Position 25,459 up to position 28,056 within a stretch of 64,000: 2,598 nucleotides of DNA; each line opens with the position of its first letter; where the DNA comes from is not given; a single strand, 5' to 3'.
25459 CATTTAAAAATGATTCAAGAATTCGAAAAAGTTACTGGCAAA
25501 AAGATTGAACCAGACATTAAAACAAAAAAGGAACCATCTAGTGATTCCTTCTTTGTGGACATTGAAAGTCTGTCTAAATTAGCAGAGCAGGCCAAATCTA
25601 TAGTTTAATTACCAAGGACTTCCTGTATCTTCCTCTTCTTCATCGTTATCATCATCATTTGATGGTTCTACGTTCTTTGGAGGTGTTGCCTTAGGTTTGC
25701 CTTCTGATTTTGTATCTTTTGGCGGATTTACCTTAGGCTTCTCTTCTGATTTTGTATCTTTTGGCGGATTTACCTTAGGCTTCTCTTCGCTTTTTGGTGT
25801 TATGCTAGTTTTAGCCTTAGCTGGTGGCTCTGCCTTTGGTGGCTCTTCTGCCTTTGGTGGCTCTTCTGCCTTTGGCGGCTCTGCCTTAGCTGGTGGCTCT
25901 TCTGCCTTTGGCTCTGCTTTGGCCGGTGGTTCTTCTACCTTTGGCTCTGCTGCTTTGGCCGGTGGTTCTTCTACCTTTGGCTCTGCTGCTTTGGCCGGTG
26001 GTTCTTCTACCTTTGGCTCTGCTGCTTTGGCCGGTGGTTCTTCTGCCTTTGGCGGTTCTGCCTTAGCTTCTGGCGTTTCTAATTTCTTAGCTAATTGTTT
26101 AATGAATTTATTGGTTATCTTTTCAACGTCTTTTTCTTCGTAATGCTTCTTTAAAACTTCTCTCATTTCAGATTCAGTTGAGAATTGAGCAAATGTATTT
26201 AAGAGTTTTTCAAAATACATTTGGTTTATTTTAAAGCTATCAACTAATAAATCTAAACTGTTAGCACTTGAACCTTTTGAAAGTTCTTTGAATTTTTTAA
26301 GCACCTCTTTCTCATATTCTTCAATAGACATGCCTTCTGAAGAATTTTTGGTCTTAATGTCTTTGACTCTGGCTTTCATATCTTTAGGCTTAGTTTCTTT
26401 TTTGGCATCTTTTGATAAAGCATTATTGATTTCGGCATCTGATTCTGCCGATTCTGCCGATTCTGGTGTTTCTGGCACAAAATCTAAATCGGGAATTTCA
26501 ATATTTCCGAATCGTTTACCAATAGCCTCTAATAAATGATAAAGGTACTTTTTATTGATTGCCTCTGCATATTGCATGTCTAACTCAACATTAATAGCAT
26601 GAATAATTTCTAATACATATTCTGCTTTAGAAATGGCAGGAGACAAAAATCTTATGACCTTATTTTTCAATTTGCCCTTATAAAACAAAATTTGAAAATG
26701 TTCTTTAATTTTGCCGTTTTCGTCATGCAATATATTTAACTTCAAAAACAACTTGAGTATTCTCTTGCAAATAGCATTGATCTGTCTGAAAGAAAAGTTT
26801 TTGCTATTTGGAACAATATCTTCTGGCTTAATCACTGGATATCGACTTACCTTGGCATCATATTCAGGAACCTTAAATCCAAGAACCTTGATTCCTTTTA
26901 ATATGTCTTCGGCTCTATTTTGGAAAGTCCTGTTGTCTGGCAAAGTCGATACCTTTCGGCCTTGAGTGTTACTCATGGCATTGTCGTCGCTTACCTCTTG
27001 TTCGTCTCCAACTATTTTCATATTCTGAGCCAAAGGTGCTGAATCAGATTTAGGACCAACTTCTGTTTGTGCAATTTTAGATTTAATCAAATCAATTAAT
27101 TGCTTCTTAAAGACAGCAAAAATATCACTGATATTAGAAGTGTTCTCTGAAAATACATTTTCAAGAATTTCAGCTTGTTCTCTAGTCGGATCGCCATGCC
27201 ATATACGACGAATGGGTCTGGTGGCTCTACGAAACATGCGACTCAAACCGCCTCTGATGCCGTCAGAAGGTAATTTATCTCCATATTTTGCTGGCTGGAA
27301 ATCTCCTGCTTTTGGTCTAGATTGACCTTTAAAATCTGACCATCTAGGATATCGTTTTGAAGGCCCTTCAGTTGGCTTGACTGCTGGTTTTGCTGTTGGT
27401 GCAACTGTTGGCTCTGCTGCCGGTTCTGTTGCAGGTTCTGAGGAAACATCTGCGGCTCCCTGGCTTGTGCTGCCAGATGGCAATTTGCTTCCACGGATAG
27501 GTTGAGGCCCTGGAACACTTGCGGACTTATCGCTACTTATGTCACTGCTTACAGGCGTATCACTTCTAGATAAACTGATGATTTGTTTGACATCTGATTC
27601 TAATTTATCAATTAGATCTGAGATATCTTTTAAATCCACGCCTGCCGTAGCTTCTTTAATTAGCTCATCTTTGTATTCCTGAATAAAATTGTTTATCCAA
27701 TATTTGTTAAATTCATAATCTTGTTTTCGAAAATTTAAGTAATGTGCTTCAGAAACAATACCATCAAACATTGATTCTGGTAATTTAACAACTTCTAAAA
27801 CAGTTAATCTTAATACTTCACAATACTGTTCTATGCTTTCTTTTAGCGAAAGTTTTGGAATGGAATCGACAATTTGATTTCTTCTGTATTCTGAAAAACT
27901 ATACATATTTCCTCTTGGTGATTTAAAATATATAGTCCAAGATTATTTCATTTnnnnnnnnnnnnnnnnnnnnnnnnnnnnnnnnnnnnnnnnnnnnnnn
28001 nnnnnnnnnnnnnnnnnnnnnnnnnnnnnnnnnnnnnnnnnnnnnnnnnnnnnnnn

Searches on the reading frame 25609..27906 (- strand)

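Call 32: search_protein_families(library=pfam, proteins=[window:25609-27906:-], max_evalue=0.01)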
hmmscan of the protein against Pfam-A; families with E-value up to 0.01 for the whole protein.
window:25609-27906:- (765 aa): 1 family
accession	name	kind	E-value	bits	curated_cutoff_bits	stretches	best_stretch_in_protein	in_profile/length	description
PF00618.25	RasGEF_N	-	0.01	16.5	28.3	0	551-600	11-61/106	RasGEF N-terminal motif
